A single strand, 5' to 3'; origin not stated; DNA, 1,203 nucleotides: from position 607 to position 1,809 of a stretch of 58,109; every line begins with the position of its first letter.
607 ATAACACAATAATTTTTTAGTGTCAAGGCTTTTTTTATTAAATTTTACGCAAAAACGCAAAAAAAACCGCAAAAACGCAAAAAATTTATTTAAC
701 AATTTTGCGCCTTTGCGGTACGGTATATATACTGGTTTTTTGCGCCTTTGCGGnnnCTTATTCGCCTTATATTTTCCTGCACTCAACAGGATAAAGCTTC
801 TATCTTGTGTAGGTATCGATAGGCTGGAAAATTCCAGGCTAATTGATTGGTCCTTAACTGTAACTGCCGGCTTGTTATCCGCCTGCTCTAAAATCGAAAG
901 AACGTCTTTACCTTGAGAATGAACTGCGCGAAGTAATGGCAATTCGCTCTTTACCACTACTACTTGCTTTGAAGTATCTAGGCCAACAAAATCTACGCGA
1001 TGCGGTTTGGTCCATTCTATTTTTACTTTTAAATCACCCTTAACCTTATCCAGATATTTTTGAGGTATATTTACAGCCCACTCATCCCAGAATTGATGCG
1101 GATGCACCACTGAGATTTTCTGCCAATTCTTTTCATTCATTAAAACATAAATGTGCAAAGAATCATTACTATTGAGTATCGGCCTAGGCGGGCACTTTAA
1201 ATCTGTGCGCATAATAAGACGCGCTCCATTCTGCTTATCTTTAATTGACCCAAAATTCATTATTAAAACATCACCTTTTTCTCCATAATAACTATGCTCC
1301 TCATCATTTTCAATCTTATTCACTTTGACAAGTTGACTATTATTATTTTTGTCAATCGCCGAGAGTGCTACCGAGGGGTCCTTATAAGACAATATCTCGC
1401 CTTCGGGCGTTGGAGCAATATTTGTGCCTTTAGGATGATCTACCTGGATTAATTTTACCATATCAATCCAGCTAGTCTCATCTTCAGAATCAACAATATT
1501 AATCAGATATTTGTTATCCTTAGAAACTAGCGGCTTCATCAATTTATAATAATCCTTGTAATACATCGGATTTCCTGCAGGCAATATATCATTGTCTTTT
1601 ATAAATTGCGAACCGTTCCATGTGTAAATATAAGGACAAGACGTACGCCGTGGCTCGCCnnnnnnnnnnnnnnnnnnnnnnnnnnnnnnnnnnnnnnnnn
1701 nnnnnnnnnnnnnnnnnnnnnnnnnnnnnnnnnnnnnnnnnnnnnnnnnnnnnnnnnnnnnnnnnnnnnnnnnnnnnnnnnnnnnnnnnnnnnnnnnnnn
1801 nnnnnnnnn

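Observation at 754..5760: A ~300-aa C-terminal module shared between a secreted C25 peptidase and a type IV pilin-like protein in adjacent transcription units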

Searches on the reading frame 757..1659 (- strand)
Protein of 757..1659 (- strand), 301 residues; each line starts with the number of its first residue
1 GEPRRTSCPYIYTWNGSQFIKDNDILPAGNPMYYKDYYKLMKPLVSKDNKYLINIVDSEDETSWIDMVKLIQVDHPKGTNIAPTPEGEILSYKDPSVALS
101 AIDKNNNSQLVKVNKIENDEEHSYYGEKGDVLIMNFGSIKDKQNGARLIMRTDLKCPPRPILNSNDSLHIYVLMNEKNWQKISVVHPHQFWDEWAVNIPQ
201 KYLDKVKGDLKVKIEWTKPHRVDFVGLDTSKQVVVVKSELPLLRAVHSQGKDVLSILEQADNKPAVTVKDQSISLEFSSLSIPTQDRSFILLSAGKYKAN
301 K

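Call 7: find_homologous_proteins(query=window:757-1659:-, max_evalue=0.001)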
Query window:757-1659:- (301 aa): 4 proteins with E <= 0.001 among 709 candidates.
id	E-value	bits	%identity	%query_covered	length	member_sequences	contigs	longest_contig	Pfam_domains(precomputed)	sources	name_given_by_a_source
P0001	4.7e-95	336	58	87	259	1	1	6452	-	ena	-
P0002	6.2e-64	234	40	97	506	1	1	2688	-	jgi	jgi:Tfp pilus assembly protein PilE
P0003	4.5e-63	231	41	98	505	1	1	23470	-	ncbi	-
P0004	1.3e-58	217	38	98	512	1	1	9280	-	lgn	-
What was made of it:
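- Tried and rejected: The word-indexed protein search first suggested the module was rare, with 4 hits (call 7).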

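Call 12: find_encoding_contigs(protein=P0003, flank=10000, max_places=4)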
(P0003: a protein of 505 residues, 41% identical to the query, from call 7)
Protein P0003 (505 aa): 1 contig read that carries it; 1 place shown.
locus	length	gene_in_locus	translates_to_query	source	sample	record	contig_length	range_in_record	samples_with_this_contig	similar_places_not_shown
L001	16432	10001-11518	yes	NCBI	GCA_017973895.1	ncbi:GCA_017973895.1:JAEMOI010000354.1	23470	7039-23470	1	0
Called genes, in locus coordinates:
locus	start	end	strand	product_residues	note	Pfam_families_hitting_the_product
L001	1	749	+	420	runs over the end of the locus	PF00171:Aldedh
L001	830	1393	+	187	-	PF01467:CTP_transf_like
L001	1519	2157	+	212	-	PF00834:Ribul_P_3_epim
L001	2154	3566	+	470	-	PF02878:PGM_PMM_I, PF02879:PGM_PMM_II, PF02880:PGM_PMM_III, PF00408:PGM_PMM_IV (weak)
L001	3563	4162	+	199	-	PF01553:Acyltransferase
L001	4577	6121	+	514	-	PF21710:Spt6_S1 (faint), PF00575:S1 (weak), PF17092:PCB_OB (faint), PF00575:S1, PF23459:S1_RRP5 (weak), PF00575:S1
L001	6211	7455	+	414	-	PF00579:tRNA-synt_1b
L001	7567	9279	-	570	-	PF05226:CHASE2, PF00990:GGDEF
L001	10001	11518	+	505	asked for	-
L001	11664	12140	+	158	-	-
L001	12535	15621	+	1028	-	PF01364:Peptidase_C25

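Call 13: find_encoding_contigs(protein=P0001, flank=10000, max_places=4)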
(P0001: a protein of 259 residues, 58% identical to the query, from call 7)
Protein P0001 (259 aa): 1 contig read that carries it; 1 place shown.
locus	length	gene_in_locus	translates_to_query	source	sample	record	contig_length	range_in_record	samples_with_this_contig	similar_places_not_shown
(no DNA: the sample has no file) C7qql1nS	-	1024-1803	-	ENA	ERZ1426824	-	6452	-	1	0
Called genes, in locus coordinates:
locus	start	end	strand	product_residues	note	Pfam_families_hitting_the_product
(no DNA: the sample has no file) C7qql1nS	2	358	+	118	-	?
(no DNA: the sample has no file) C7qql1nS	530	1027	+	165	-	-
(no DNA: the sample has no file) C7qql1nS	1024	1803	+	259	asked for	-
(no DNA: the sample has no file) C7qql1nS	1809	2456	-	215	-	-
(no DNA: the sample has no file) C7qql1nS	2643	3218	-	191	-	PF02525:Flavodoxin_2, PF03358:FMN_red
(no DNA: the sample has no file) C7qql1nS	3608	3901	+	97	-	-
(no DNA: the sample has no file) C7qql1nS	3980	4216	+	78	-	-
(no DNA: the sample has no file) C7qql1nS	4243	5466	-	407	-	PF01965:DJ-1_PfpI, PF17124:ThiJ_like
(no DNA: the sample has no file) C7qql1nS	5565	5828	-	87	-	-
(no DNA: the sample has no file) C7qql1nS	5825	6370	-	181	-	-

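Call 17: predict_structure(alignment_id=A1)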
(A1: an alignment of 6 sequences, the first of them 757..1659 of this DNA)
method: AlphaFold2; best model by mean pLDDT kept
length: 301 residues; sequences in the alignment: 6
mean_pLDDT: 85.4   pTM: 0.84
mean pLDDT of the five models: 85.4, 82.0, 81.5, 79.7, 74.2
residues with pLDDT >= 90: 158; 70-90: 105; 50-70: 25; < 50: 13
segments of 3 or more residues with pLDDT < 50: 1-5, 157-164
pLDDT, mean of each block of 10 residues (from residue 1): 55 91 71 80 87 88 89 92 92 95 96 82 86 94 91 63 66 91 86 92 91 89 94 92 96 87 83 93 75 82 57
secondary structure, 60 per line:
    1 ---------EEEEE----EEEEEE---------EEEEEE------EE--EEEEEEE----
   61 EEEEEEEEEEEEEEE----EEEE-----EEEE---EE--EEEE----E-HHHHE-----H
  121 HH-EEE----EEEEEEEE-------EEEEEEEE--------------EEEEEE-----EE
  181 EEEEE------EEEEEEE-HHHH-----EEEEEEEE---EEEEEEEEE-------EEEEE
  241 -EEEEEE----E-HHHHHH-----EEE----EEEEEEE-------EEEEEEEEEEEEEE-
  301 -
elements in order: E10-14 E19-24 E34-39 E50-56 E61-75 E80-83 E89-92 E100-103 H110-113 E124-126 E131-138 E146-153 E168-173 E179-185 E192-198 H200-203 E209-216 E220-228 E236-240 E242-247 H254-259 E265-267 E272-278 E286-299
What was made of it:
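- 757..1638 (-): Module copy 1 (peptidase residues 777-1070), passenger-type, starting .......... AlphaFold2 model: pLDDT 85.4, pTM 0.84, all-beta (call 17).
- On Carbohydrate-binding or lectin-like jelly-roll modules: The fold is all-beta (call 17).
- Checked: The insertion falls in the one internal loop that the AlphaFold model of the peptidase copy leaves at pLDDT below 50 (call 17).
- The confident model is all-beta (call 17).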

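Call 19: search_solved_structures(query=A1, max_evalue=10)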
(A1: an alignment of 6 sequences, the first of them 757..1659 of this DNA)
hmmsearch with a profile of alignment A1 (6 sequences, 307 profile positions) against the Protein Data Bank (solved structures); distinct sequences matched with E-value up to 10: 0.

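Call 20: fold_search(model_id=the predicted structure, library=pdb)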
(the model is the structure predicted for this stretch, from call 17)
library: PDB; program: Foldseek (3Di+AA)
matches with E <= 10: 1457; with E <= 0.001: 5
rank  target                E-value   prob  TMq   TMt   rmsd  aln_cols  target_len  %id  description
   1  3j31_P                3.2e-04  0.54  0.17  0.15  29.2       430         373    8  Life in the extremes: atomic structure of Sulfolobus Turreted Icosahedral Virus (released 2013-05-01)
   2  3ide_A                6.2e-04  0.38  0.17  0.13  23.2       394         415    8  Structure of IPNV subviral particle (released 2009-12-29)
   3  6tku                  6.5e-04  0.95  0.23  0.14  17.9       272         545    7  Crystal structure of a capsule-specific depolymerase produced by Klebsiella phage (released 2020-04-22)
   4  8qqh_AAA              8.8e-04  0.80  0.25  0.10  23.0       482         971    8  Structure of beta-galactosidase from Desulfurococcus amyloliticus (released 2024-08-14)
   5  9eui_D                9.3e-04  1.00  0.28  0.24  15.0       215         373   10  Cryo-EM structure of Staphylococcus aureus bacteriophage phi812 baseplate in the post-contraction state - complete (released 2025-04-09)
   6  7vrn_L                1.0e-03  0.18  0.14  0.11  25.9       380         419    7  Structure of infectious bursal disease virus Gt strain (released 2022-03-30)
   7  2df7_B                1.1e-03  0.44  0.19  0.15  23.0       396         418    7  Crystal structure of infectious bursal disease virus VP2 subviral particle (released 2006-06-27)
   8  4ind_A                1.1e-03  0.30  0.17  0.14  29.4       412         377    9  The Triple Jelly Roll Fold and Turret Assembly in an Archaeal Virus (released 2013-01-23)
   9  9qrm_B                1.3e-03  0.89  0.22  0.13  17.8       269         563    7  X-ray structure of Kp32gp38 in complex with K21 pyr5 (released 2025-09-03)
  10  2gsy_E                1.3e-03  0.57  0.20  0.15  23.9       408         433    7  The 2.6A structure of Infectious Bursal Virus Derived T=1 Particles (released 2006-07-18)
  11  8qqh_BBB              1.6e-03  0.72  0.25  0.10  22.1       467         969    7  Structure of beta-galactosidase from Desulfurococcus amyloliticus (released 2024-08-14)
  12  7vrn_C                1.8e-03  0.25  0.17  0.13  26.0       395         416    8  Structure of infectious bursal disease virus Gt strain (released 2022-03-30)
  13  2df7_J                1.8e-03  0.23  0.17  0.13  24.3       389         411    9  Crystal structure of infectious bursal disease virus VP2 subviral particle (released 2006-06-27)
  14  8zi4_A                2.0e-03  0.72  0.26  0.14  29.2       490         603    8  Cryo-EM structure of wtEP-trypsinogen (released 2025-05-21)
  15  3a7q_A                2.1e-03  0.92  0.30  0.14  28.0       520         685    7  Structural basis for specific recognition of reelin by its receptors (released 2010-03-23)
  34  2c26                  4.0e-03  0.91  0.24  0.28  15.7       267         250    8  Structural basis for the promiscuous specificity of the carbohydrate- binding modules from the beta-sandwich super famil (released 2005-10-18)
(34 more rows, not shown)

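Call 21: search_protein_families(library=pfam, proteins=[L001:12535-15621:+, L001:10001-11518:+, L001:11655-12140:+], max_evalue=0.1)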
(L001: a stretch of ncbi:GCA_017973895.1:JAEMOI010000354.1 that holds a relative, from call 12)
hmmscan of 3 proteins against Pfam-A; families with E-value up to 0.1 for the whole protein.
L001:12535-15621:+ (1028 aa): 6 families
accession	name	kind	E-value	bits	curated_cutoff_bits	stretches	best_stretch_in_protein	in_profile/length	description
PF01364.23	Peptidase_C25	-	1.9e-37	129.8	23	1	248-673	1-373/374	Peptidase family C25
PF03785.20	Peptidase_C25_C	-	1.6e-05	25.1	25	1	679-757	1-74/79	Peptidase family C25, C terminal ig-like domain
PF00404.24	Dockerin_1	-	3.7e-05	24.3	22.9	1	964-1017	2-56/57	Dockerin type I domain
PF25788.1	Ig_Rha78A_N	-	0.0005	20.7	27.4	0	925-962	65-103/105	Rha78A-like, N-terminal immunoglobulin domain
PF02369.22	Big_1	-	0.0094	16.5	34.9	1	696-750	20-79/93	Bacterial Ig-like domain (group 1)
PF17481.7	Phage_sheath_domII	-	0.049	14.5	31.4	0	683-753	18-79/98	Phage tail sheath protein beta-sandwich domain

L001:10001-11518:+ (505 aa): 1 family
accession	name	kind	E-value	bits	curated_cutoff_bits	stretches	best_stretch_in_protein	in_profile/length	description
PF16732.10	ComP_DUS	-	0.00063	21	27.3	1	32-122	1-78/87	Type IV minor pilin ComP, DNA uptake sequence receptor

L001:11655-12140:+ (161 aa): 2 families
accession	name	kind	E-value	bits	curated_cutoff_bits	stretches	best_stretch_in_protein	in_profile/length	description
PF16732.10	ComP_DUS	-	0.00038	21.7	27.3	1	40-117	9-76/87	Type IV minor pilin ComP, DNA uptake sequence receptor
PF07963.17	N_methyl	-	0.004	17.1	21.2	1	7-29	3-25/27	Prokaryotic N-terminal methylation motif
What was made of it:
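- On Dockerin-bearing enzyme: Present only in the L001 orthologue, at 24.3 bits against a cut-off of 22.9 (call 21).
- The L001 orthologue replaces the module with a dockerin, a bona fide docking module (call 21).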

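Call 24: find_encoding_contigs(protein=P0004, flank=10000, max_places=4)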
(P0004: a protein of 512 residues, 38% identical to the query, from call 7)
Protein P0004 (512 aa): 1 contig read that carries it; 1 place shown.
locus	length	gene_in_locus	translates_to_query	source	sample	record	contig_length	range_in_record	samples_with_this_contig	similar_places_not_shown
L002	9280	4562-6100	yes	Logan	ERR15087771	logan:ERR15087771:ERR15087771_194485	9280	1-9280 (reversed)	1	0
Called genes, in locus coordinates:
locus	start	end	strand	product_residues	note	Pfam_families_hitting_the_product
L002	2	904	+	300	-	?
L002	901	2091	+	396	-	PF00579:tRNA-synt_1b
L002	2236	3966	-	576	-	PF05226:CHASE2, PF00990:GGDEF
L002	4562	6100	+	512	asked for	-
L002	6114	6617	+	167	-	PF16732:ComP_DUS (weak)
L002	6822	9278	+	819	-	?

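Call 25: find_encoding_contigs(protein=P0002, flank=10000, max_places=4)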
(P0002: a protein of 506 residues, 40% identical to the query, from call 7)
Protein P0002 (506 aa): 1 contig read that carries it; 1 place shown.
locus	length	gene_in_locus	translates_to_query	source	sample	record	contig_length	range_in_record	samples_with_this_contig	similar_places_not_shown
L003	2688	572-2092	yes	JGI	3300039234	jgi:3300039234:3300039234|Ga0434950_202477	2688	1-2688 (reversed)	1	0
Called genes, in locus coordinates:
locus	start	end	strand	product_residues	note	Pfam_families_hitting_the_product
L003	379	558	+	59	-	-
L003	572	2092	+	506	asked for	-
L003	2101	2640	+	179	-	-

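Call 27: find_related_loci(query=A1, collection=genome_contigs, flank=10000)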
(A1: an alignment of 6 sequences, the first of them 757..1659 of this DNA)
Query A1 (301 aa) in genome_contigs; peptide patterns used: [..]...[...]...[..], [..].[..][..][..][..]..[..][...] (x = any residue, [..] = any of these).
38 stretches matched a pattern, but none encodes a relative of the query by tblastn (E <= 1e-3).

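Call 32: find_related_loci(query=A1, collection=metagenome_contigs, flank=10000)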
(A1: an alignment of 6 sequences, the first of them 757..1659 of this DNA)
Query A1 (301 aa) in metagenome_contigs; peptide patterns used: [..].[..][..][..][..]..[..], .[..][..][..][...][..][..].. (x = any residue, [..] = any of these).
338 stretches matched a pattern; 5 encode a relative of the query (tblastn E <= 1e-3); 4 distinct loci.
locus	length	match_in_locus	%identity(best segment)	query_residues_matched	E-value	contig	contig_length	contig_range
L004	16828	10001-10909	71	3-301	8e-143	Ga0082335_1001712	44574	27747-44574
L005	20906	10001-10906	71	4-301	6e-142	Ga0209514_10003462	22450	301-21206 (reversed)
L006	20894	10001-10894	42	3-298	6e-70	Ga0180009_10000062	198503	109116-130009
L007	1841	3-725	31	45-298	3e-28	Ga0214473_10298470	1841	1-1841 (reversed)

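Call 39: search_protein_representatives(alignment_id=A1)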
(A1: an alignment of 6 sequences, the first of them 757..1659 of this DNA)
Query: 6 sequences, 307 profile positions. Proteins with E-value up to 0.001 (for the whole library): 3448; up to 1e-10: 1494; up to 1e-30: 393. The best 150 are listed.
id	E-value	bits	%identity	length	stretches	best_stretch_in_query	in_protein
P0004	1.2e-151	520.9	-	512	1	2-306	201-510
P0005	2.3e-138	477.2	-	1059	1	2-306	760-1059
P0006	1.3e-131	455.1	-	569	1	7-306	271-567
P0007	6.4e-119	413.3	-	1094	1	3-306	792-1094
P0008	1.1e-113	396.1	-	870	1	7-307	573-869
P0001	3.2e-112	391.3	-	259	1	41-307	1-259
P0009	7.4e-101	354.0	-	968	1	5-305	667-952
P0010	1.3e-98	346.6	-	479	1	3-304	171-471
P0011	2.4e-96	339.2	-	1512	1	3-306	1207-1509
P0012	1.6e-95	336.5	-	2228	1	5-304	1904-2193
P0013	9.6e-95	333.9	-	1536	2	2-303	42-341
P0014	1.9e-84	300.1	-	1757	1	4-303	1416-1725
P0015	2.4e-82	293.2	-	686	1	2-288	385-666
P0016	8.6e-76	271.7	-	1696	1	2-306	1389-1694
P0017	4.8e-73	262.7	-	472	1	3-304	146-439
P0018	1.9e-63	231.2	-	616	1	3-305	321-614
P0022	3.1e-61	223.9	-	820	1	7-304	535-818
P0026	1.9e-60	221.3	-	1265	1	4-304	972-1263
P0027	3.1e-60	220.6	-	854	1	3-304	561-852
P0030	1.5e-59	218.3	-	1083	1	7-303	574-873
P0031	1.6e-59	218.3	-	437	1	6-306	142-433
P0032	1.7e-59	218.1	-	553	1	6-302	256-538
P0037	5.5e-59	216.5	-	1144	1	5-305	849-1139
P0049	7.1e-57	209.6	-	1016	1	4-305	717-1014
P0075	2.0e-54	201.5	-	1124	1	3-304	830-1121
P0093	3.8e-53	197.3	-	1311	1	4-304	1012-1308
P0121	5.0e-51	190.4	-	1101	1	6-305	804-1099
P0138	6.9e-50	186.6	-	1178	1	5-303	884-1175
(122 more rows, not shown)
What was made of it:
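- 3448 representatives at E <= 1e-3, 1494 at <= 1e-10 and 393 at <= 1e-30 (call 39).
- Tried and rejected: The exhaustive HMM search overturned that (call 39).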

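Call 45: search_protein_families(library=pfam, alignment_id=A3, max_evalue=0.001)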
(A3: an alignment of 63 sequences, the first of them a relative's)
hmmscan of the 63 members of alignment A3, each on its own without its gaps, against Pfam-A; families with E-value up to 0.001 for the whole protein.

A. member 1, P0008 (870 aa): 1 family
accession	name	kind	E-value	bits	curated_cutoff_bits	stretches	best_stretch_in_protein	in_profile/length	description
PF02412.23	TSP_3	-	2.6e-20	72.3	25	2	479-524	1-36/36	Thrombospondin type 3 repeat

B. families by the number of members that match (of 63 scanned): 45 families (the first 25 are shown)
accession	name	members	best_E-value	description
PF18911.6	PKD_4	9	1.8e-18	PKD domain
PF04151.21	PPC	9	7.6e-08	Bacterial pre-peptidase C-terminal domain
PF00801.26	PKD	8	2.6e-13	PKD domain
PF13229.12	Beta_helix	4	1.9e-13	Right handed beta helix region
PF05048.19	NosD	4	4.2e-13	Periplasmic copper-binding protein (NosD)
PF00082.27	Peptidase_S8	3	4.6e-61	Subtilase family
PF07705.17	CARDB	3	1.5e-18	CARDB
PF17963.7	Big_9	3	9.4e-10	Bacterial Ig domain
PF13385.13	Laminin_G_3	2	2.3e-30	Concanavalin A-like lectin/glucanases superfamily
PF22352.2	K319L-like_PKD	2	3.7e-12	K319L-like, PKD domain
PF18998.6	Flg_new_2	2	3.9e-09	Divergent InlB B-repeat domain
PF17892.7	Cadherin_5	2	8.2e-07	Cadherin-like domain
PF06119.19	NIDO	2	3.4e-06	Nidogen-like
PF00041.27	fn3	2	7.4e-06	Fibronectin type III domain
PF07495.19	Y_Y_Y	2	0.00044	Y_Y_Y domain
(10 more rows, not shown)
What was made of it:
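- Passengers among 63 members include PKD, PPC, CARDB, beta-helix/NosD, S8, C1, LamG and FG-GAP (call 45).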

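Call 46: list_cluster_members(proteins=[P0008, P0009, P0012, P0016, P0018, P0022, P0026, P0027, P0031, P0037])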
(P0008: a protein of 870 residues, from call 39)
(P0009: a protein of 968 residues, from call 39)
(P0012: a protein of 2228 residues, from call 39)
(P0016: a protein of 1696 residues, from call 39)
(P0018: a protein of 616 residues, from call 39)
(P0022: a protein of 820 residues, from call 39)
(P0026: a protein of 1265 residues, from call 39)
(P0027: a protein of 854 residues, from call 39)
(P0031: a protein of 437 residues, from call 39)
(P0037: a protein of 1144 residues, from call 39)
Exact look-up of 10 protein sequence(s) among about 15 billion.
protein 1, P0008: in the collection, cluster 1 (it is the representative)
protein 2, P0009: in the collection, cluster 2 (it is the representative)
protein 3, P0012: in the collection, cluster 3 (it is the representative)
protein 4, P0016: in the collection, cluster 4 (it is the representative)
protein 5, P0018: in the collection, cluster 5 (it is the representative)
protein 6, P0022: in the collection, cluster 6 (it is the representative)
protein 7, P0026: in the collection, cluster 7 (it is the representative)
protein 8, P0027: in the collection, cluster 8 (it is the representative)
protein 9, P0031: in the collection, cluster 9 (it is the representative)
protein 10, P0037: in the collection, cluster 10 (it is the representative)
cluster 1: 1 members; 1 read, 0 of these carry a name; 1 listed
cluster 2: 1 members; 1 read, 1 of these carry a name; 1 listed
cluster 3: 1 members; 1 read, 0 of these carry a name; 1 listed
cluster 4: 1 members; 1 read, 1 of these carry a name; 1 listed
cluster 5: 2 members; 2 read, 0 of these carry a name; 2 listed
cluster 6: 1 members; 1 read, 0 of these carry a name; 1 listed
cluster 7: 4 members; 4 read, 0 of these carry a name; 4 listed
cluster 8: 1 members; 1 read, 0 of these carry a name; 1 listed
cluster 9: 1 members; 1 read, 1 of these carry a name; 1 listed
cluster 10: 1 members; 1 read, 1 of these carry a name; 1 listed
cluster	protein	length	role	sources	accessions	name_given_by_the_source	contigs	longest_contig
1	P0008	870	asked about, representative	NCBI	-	-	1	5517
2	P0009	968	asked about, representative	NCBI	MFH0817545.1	MAG: LamG-like jellyroll fold domain-containing protein [Candidatus Micrarchaeota ...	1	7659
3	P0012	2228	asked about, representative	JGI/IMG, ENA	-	-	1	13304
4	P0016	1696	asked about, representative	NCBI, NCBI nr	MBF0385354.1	MAG: right-handed parallel beta-helix repeat-containing protein [Candidatus Omnitrophica ... | right-handed parallel beta-helix repeat-containing protein [Candidatus Omnitrophota ...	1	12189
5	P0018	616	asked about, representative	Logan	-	-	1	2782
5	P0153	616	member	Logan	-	-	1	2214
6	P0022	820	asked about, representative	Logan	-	-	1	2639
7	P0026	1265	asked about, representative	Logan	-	-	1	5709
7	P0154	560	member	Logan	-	-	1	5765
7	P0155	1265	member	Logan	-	-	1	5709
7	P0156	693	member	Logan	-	-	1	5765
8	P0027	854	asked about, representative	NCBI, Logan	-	-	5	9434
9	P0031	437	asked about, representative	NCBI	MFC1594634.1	competence type IV pilus major pilin ComGC [Candidatus Omnitrophota bacterium]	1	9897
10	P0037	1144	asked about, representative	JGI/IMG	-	hypothetical protein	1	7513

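Call 49: search_solved_structures(query=A4, max_evalue=10, show_alignments=2)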
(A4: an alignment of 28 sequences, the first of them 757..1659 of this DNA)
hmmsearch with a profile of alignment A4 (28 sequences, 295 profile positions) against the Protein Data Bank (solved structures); distinct sequences matched with E-value up to 10: 4.
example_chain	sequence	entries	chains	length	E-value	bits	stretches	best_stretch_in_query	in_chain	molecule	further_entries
6ha7_C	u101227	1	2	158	0.38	13.1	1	214-269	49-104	Mesencephalic astrocyte-derived neurotrophic factor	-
2w51_A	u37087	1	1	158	0.49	12.8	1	214-269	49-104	PROTEIN ARMET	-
2kvd_A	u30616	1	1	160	0.5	12.7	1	214-269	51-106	Mesencephalic astrocyte-derived neurotrophic factor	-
2rqy_A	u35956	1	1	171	0.58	12.5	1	214-269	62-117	Putative uncharacterized protein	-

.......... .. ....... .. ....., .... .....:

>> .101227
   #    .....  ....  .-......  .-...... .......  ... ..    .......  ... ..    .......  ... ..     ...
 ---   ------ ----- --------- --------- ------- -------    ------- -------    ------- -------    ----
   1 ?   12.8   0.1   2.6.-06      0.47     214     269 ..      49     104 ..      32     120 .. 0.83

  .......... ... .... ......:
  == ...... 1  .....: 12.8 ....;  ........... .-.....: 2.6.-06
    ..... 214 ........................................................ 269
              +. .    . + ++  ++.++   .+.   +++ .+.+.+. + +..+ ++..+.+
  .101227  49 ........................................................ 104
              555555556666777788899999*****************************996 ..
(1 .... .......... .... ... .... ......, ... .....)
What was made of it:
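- Tried and rejected: Profile searches of PDB sequences with 6- and 28-sequence alignments gave nothing, or chance MANF hits at E 0.4 (calls 19, 49).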

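Call 50: find_homologous_proteins(query=A4, max_evalue=0.00001)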
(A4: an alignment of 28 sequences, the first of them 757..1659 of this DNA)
Query A4 (28 sequences) (301 aa, profile of the alignment): 65 proteins with E <= 0.00001 among 4739 candidates.
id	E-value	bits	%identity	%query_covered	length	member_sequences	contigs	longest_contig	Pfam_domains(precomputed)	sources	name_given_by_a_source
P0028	6.3e-121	421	36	97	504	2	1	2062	-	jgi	jgi:hypothetical protein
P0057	1.4e-119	417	37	97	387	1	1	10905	-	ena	-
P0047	1.8e-118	413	37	96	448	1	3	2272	-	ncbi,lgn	ncbi:MAG: hypothetical protein ACE5FT_07870 [Candidatus Nanoarchaeia archaeon]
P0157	1.5e-115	404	34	96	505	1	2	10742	-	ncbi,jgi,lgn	jgi:hypothetical protein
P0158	7.0e-115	401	37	97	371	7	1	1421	-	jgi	jgi:hypothetical protein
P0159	1.1e-113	397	34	97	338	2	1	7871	-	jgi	jgi:hypothetical protein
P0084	1.2e-113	397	38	97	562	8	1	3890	-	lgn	-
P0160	1.5e-113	397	34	97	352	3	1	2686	-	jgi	-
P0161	2.9e-113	396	36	97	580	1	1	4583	-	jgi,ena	-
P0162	1.3e-112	394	38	96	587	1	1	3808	-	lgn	-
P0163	2.3e-112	393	36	98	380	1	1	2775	-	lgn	-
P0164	3.1e-111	389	33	97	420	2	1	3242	PF18998.7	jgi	jgi:hypothetical protein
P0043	3.8e-111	389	34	97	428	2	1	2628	-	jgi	-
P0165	1.7e-110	387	35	96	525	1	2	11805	-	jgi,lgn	-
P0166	3.1e-110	386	37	97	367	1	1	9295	-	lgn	-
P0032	7.3e-106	372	36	97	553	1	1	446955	PF07705.18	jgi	jgi:hypothetical protein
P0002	3.1e-92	327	40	97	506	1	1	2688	-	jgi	jgi:Tfp pilus assembly protein PilE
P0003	4.0e-91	323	41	98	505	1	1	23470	-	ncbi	-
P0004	2.5e-90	321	38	98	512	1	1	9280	-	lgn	-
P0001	7.3e-83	296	58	87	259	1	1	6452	-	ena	-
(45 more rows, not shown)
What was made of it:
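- Tried and rejected: 'Omnitrophota' rests on the names of the closest homologues (calls 46, 50).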
